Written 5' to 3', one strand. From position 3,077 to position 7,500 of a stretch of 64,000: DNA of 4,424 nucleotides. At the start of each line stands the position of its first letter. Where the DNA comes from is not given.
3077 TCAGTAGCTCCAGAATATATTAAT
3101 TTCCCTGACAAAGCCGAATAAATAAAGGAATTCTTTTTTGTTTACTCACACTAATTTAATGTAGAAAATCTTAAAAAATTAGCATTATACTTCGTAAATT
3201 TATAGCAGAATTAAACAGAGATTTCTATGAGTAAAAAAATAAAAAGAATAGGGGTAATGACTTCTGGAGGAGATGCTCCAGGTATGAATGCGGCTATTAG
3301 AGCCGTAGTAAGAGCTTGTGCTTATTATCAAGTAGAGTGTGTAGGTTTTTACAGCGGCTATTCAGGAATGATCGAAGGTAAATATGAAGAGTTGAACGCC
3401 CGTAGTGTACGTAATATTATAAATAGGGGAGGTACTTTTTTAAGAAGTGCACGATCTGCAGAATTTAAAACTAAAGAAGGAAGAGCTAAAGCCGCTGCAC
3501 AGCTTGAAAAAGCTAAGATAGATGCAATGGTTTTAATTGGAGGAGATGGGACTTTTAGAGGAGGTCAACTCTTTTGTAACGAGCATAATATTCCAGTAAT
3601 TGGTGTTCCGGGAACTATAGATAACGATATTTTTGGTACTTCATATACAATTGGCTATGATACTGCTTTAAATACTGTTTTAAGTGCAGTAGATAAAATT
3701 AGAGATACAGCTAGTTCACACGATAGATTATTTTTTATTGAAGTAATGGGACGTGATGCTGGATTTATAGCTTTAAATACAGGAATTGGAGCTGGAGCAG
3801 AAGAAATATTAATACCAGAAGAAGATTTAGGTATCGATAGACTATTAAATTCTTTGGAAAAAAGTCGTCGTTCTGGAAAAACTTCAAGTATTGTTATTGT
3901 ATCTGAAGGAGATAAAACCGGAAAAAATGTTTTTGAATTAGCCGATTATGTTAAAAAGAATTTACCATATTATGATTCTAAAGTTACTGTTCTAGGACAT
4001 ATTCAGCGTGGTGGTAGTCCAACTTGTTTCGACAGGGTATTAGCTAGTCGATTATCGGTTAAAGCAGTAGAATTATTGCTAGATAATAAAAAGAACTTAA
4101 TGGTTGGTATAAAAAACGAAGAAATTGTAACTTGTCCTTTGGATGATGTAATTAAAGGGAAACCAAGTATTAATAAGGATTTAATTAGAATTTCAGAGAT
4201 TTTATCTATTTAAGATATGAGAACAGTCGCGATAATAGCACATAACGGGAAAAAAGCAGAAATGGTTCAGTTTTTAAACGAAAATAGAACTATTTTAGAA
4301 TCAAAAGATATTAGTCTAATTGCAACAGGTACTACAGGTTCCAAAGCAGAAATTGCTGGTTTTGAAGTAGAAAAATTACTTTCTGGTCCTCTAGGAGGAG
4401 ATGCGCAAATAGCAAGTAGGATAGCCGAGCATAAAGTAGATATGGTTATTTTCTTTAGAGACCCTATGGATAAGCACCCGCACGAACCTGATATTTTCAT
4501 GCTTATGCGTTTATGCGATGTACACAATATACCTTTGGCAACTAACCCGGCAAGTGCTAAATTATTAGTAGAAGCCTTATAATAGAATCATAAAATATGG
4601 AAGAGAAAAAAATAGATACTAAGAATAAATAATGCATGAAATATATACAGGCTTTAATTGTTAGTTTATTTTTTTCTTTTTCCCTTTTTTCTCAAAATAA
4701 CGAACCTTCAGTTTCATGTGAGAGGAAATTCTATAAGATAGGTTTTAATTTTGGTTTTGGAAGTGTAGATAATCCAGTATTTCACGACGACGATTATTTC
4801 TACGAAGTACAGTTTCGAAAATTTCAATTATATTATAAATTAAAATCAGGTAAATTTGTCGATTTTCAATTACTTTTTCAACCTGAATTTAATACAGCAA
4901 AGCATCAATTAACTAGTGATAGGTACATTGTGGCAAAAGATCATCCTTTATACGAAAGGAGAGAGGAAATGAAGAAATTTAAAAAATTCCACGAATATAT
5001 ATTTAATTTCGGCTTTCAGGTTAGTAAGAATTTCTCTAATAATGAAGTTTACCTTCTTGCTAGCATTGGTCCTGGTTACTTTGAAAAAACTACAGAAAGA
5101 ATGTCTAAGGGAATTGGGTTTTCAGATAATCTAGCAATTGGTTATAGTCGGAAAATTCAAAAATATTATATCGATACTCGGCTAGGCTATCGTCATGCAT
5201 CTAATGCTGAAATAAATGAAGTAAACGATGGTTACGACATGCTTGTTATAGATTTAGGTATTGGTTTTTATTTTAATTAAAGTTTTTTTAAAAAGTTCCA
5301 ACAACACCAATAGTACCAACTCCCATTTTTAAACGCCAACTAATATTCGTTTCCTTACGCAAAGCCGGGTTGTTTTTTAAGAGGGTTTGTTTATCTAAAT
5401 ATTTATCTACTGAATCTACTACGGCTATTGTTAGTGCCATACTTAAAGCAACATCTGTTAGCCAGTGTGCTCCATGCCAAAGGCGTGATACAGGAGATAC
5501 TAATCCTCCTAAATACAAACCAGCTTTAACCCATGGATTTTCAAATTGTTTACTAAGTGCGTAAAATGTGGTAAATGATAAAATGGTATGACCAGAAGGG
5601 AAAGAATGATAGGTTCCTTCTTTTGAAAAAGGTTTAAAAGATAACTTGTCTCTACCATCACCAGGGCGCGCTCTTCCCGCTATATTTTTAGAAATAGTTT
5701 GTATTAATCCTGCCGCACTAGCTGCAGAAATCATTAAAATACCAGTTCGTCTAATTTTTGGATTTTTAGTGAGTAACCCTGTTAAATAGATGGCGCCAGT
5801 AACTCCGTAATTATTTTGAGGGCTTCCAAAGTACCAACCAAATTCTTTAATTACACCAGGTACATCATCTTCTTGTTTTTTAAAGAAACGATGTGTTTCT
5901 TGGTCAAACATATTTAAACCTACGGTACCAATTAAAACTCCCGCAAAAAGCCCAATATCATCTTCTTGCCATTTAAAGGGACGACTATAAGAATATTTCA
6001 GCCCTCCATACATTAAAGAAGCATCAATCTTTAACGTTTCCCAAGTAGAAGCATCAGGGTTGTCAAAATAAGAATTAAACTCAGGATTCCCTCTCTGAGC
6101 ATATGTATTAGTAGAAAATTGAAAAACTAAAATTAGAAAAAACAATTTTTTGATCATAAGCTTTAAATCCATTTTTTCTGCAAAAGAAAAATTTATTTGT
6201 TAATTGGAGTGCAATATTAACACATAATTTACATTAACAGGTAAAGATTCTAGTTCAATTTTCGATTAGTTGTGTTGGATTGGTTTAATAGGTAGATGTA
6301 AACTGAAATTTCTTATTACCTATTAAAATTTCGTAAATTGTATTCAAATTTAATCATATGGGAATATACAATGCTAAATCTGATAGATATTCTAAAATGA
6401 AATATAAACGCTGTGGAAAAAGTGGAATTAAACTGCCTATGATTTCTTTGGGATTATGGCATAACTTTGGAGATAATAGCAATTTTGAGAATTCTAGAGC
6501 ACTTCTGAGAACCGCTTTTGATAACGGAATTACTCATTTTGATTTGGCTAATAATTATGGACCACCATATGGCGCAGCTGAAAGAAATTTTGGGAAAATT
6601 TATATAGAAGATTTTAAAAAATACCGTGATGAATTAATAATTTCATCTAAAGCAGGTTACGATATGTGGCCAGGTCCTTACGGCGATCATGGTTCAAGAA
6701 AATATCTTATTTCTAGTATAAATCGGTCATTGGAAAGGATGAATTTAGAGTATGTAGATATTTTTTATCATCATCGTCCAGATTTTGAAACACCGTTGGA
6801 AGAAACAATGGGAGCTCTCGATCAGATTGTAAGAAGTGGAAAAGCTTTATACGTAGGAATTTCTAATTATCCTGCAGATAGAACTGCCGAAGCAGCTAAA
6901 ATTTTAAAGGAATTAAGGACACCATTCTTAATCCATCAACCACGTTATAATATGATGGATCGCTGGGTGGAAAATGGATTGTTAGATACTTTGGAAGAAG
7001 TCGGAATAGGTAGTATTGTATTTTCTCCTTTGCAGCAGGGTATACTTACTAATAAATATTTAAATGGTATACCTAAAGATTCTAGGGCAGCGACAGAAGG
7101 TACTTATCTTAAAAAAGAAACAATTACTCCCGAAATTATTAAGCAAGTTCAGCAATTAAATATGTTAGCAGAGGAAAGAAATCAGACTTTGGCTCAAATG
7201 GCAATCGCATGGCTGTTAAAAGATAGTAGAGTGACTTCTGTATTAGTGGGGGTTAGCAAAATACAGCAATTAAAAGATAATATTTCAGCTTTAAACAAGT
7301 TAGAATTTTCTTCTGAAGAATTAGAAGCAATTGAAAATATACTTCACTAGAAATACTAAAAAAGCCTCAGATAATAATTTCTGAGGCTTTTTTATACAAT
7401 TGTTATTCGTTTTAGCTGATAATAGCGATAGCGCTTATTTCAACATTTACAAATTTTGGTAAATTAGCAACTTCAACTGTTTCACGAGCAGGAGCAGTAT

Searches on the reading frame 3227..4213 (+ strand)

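Call 78: search_protein_families(library=pfam, proteins=[window:3227-4213:+], max_evalue=0.00001)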
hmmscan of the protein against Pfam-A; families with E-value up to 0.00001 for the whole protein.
window:3227-4213:+ (328 aa): 2 families
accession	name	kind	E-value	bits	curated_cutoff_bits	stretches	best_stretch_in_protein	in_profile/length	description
PF00365.25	PFK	-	1.8e-110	369.1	30.9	1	7-284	1-277/277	Phosphofructokinase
PF01513.26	NAD_kinase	-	1.3e-07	32.5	25.5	1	86-128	61-103/130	ATP-NAD kinase N-terminal domain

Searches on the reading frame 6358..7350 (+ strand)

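Call 78: search_protein_families(library=pfam, proteins=[window:6358-7350:+], max_evalue=0.00001)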
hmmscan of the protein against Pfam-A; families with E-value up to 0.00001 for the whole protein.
window:6358-7350:+ (330 aa): 1 family
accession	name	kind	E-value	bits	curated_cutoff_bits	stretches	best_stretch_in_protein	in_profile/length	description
PF00248.27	Aldo_ket_red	-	1.2e-75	254.7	24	1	29-328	2-289/291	Aldo/keto reductase family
